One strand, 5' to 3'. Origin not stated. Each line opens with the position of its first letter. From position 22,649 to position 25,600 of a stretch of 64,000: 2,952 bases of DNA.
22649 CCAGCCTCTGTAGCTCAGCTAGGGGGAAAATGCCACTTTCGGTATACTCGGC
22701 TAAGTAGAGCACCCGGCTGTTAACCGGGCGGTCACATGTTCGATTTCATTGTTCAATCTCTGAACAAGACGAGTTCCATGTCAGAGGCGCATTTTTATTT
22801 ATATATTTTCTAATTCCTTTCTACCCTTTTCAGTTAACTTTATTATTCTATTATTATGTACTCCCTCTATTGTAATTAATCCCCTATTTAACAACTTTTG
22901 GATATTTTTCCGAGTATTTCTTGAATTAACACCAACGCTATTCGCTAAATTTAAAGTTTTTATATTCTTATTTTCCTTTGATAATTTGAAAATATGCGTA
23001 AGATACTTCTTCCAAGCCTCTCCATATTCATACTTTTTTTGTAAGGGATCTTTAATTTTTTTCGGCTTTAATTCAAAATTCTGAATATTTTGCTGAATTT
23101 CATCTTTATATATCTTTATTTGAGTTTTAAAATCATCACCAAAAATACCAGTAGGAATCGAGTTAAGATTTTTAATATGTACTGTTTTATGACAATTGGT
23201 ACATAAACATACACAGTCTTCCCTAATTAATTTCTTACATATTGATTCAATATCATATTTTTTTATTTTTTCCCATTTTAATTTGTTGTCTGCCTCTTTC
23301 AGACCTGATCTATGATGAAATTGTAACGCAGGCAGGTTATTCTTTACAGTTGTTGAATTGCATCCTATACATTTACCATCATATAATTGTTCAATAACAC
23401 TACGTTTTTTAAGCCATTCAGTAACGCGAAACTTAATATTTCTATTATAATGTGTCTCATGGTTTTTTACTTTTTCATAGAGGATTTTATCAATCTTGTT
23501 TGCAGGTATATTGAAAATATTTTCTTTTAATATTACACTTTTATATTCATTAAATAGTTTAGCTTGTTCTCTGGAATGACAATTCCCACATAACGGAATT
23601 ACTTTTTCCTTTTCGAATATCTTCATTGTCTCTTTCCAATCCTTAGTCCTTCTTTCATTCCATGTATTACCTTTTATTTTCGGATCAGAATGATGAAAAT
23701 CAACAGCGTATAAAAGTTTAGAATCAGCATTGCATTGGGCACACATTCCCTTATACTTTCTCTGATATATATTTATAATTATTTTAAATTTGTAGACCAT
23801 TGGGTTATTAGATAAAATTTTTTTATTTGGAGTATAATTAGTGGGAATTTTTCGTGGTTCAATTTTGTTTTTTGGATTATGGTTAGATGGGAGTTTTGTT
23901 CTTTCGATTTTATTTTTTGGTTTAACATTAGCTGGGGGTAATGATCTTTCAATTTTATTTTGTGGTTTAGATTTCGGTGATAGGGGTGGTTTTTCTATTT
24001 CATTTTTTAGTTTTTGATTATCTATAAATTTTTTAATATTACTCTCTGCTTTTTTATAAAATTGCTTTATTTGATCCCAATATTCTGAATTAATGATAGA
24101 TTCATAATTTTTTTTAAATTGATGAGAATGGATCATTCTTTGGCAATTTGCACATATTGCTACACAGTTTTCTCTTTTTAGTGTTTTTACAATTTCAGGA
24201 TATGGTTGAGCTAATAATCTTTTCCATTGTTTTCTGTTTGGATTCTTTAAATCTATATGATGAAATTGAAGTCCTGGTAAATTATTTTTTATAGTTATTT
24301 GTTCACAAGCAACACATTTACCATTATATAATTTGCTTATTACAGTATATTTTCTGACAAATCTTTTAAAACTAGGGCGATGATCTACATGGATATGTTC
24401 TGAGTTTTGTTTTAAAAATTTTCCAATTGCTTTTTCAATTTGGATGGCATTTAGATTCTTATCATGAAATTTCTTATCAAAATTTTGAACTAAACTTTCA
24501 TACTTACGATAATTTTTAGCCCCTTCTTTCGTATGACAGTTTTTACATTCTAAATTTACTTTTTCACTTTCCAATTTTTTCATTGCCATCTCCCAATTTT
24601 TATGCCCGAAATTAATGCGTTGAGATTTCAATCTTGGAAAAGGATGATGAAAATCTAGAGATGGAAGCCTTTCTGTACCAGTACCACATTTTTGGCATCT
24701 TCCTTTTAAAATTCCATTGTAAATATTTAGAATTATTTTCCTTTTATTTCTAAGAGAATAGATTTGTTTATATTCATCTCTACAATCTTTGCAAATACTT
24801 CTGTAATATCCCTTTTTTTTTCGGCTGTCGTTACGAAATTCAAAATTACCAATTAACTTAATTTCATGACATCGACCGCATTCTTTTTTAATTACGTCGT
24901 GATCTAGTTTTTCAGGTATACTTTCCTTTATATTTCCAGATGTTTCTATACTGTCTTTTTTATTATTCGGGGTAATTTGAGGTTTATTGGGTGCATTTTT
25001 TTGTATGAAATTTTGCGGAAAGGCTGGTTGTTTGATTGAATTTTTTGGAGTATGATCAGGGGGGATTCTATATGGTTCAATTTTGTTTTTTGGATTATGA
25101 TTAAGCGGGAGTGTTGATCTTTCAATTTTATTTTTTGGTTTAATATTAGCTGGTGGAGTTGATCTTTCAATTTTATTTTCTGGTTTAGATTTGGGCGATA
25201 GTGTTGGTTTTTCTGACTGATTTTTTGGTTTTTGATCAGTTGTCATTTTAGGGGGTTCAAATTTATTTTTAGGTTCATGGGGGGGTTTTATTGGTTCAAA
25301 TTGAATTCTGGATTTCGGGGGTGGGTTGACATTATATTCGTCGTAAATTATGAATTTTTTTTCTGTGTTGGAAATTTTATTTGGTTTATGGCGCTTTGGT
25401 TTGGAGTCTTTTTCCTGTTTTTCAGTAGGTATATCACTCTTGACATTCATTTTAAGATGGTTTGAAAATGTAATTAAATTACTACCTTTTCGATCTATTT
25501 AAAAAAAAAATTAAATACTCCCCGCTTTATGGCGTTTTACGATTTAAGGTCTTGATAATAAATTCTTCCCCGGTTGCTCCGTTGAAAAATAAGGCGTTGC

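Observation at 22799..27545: Co-oriented HerA/FtsK-like ATPase plus quadruple-HNH/wHTH protein next to tRNA-Asn: candidate undescribed nuclease-ATPase module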

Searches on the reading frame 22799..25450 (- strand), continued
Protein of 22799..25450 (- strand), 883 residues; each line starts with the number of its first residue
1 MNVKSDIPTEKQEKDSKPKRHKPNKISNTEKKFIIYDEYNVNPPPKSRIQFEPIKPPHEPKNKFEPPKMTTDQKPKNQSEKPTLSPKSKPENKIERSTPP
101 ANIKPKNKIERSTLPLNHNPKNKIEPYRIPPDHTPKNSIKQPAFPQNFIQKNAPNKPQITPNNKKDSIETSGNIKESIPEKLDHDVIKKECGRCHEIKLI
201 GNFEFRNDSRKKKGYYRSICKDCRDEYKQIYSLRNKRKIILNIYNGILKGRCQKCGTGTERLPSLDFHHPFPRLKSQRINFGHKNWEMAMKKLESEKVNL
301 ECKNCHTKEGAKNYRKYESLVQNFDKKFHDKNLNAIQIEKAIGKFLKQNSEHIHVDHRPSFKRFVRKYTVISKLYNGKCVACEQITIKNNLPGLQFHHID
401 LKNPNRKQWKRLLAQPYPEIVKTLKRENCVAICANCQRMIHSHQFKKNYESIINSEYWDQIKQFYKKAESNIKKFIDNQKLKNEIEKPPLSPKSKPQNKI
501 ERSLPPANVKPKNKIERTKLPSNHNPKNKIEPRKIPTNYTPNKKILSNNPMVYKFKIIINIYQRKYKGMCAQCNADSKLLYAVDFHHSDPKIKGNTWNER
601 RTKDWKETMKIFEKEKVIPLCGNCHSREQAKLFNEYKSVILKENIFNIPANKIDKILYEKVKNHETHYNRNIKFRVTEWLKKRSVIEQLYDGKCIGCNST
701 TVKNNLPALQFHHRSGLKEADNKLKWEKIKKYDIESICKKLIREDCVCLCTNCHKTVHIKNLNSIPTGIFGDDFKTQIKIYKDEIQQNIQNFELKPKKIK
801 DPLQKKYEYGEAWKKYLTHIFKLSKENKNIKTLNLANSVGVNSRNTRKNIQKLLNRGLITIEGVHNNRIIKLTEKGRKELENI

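Call 90: search_protein_families(library=phrogs, proteins=[window:22799-25450:-], max_evalue=0.01)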
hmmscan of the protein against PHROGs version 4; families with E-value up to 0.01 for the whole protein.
window:22799-25450:- (883 aa): 7 families
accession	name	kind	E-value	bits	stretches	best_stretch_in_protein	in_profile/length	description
phrog_2255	-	DNA, RNA and nucleotide metabolism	1.7e-33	116.9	4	175-341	40-200/211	HNH endonuclease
phrog_3106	-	DNA, RNA and nucleotide metabolism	2.3e-19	71.1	3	562-656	158-248/252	HNH endonuclease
phrog_35854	-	DNA, RNA and nucleotide metabolism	3.2e-12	47.8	1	567-704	6-137/145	HNH endonuclease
phrog_8048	-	DNA, RNA and nucleotide metabolism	1.1e-07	32.4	1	678-787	161-264/273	HNH endonuclease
phrog_11046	-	transcription regulation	0.00036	21.3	1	835-879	29-76/94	transcriptional regulator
phrog_5558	-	moron, auxiliary metabolic gene and host takeover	0.0011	20.2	1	184-323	4-115/130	Lar-like restriction alleviation protein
phrog_30726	-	unknown function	0.003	18.4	1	362-443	32-113/159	-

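Call 92: find_encoding_contigs(protein=P0034, flank=6000, max_places=1)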
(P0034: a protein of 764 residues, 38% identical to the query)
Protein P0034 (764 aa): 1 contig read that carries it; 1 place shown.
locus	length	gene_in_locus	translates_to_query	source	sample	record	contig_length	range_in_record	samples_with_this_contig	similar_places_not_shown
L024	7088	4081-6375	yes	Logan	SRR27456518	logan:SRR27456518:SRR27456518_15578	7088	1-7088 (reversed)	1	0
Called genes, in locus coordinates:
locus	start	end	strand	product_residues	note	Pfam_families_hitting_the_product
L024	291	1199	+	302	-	-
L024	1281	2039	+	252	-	-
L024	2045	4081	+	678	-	PF01935:DUF87 (weak)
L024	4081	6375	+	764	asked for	-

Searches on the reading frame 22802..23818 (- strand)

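Call 49: search_protein_families(library=pfam, proteins=[window:22802-23818:-], max_evalue=10)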
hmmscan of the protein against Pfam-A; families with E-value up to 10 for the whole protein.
window:22802-23818:- (339 aa): 9 families
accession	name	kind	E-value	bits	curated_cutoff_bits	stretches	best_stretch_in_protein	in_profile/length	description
PF22665.2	DUF6293_C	-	0.0039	18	27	1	300-334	62-96/101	DUF6293 C-terminal winged helix domain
PF01325.25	Fe_dep_repress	-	0.013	16.1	26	1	270-318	7-55/60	Iron dependent repressor, N-terminal DNA binding domain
PF21984.2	DnaD_N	-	0.018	15.6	27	1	273-324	22-74/101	DnaD N-terminal domain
PF21715.3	CggR_N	-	0.055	13.6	30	1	290-337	22-65/71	CggR N-terminal DNA binding domain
PF13412.12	HTH_24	-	0.056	13.5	21.9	1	282-316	14-48/48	Winged helix-turn-helix DNA-binding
PF01844.29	HNH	-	0.16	12.6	21.4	1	73-86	33-46/47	HNH endonuclease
PF13601.12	HTH_34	-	0.16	12.6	27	1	283-337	12-70/80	Winged helix DNA-binding domain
PF17032.10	Zn_ribbon_15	-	0.69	11.2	28.9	1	76-159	2-64/73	zinc-ribbon family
PF14522.11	Cytochrome_C7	-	6.7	7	24.8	1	60-87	30-54/67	Cytochrome c7 and related cytochrome c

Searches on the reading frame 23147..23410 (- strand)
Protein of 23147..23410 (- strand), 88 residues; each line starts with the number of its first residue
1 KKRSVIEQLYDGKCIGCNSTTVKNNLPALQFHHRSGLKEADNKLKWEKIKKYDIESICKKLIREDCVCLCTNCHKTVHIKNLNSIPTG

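Call 49: search_protein_families(library=pfam, proteins=[window:23147-23410:-], max_evalue=10)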
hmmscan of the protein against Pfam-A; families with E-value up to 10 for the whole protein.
seq(88 aa): 2 families
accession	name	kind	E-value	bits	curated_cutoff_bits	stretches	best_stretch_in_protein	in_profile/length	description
PF01844.29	HNH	-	0.049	14.2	21.4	0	60-78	27-45/47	HNH endonuclease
PF03145.22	Sina_TRAF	-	0.13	13.2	24.8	1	28-75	37-84/97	Sina, TRAF-like domain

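Call 50: search_protein_families(library=ncbifam, proteins=[window:23147-23410:-], max_evalue=10)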
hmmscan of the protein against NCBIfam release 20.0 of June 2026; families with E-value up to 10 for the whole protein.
seq(88 aa): 1 family
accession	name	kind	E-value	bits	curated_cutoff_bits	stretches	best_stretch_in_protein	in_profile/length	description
NF004438.0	PRK05776.1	equivalog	0.73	7.9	793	1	10-68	602-658/677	DNA topoisomerase I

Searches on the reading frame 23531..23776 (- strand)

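Call 49: search_protein_families(library=pfam, proteins=[window:23531-23776:-], max_evalue=10)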
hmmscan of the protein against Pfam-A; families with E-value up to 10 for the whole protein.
seq(82 aa): 4 families
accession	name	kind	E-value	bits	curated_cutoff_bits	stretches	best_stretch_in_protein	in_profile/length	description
PF01844.29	HNH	-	0.0035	17.9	21.4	1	59-72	33-46/47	HNH endonuclease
PF14522.11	Cytochrome_C7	-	0.018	15.3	24.8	1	45-73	29-54/67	Cytochrome c7 and related cytochrome c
PF13790.11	SR1P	-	0.036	14.7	26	1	49-68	11-30/37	SR1 protein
PF09699.15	Paired_CXXCH_1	-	0.068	13.3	20.6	1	56-70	25-39/41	Doubled CXXCH motif (Paired_CXXCH_1)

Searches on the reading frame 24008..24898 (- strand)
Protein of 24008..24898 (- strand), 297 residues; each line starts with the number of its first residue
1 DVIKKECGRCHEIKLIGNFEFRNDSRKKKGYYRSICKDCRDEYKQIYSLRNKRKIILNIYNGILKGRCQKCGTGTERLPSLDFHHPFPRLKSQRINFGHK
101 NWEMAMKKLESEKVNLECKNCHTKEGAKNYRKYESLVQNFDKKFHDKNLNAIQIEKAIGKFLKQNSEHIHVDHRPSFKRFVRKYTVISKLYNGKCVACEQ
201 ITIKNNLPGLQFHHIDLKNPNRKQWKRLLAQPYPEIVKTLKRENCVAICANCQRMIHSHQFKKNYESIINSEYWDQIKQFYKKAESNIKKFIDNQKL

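Call 49: search_protein_families(library=pfam, proteins=[window:24008-24898:-], max_evalue=10)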
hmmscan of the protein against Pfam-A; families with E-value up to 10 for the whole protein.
window:24008-24898:- (297 aa): 11 families
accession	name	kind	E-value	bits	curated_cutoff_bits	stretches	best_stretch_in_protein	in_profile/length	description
PF00034.26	Cytochrom_C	-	0.001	20.8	21.3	1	117-164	11-58/90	Cytochrome c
PF25206.1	DUF7836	-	0.019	15.2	26.7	1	99-125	14-40/59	Domain of unknown function (DUF7836)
PF14522.11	Cytochrome_C7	-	0.03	14.6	24.8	2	4-71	13-65/67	Cytochrome c7 and related cytochrome c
PF10955.13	Fin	-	0.084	13.6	23.7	0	33-54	52-73/76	Anti-sigma-F factor Fin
PF07776.21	zf-AD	-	0.18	12.5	28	1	20-52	36-64/75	Zinc-finger associated domain (zf-AD)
PF13442.11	Cytochrome_CBB3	-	0.21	12.4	27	0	117-151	13-34/68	Cytochrome C oxidase, cbb3-type, subunit III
PF12998.12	ING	-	0.58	11.2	23.9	1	131-201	17-84/102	Inhibitor of growth proteins N-terminal histone-binding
PF06337.17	DUSP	-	0.99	10.3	29.3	1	223-289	13-72/77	DUSP domain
PF14260.11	zf-C4pol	-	1.1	10.1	28.9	1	29-73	9-50/70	C4-type zinc-finger of DNA polymerase delta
PF11571.13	Med27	-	3.1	8.6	25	1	175-210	34-70/86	Mediator complex subunit 27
PF18275.7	His_Me_b4a2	-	3.5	8.2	25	1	4-41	11-48/52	His-Me finger endonuclease beta4-alpha2 domain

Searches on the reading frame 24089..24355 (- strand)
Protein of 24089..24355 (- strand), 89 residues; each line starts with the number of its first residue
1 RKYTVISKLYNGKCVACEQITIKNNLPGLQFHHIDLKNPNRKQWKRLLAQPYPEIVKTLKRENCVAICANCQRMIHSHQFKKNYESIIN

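Call 49: search_protein_families(library=pfam, proteins=[window:24089-24355:-], max_evalue=10)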
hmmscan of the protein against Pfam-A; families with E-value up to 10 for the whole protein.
seq(89 aa): 4 families
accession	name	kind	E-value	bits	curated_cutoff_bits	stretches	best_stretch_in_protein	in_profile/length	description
PF01844.29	HNH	-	0.014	16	21.4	1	57-77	26-46/47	HNH endonuclease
PF11571.13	Med27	-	0.088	13.6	25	1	7-29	47-70/86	Mediator complex subunit 27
PF12846.13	AAA_10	-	0.12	11.9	27.5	1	5-66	26-79/362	AAA-like domain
PF17848.7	Zn_ribbon_ACC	-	0.51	11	24.5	1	68-84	4-20/26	Acetyl-CoA carboxylase zinc finger domain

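Call 50: search_protein_families(library=ncbifam, proteins=[window:24089-24355:-], max_evalue=10)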
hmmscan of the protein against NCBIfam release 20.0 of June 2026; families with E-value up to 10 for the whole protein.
seq(89 aa): 0 families
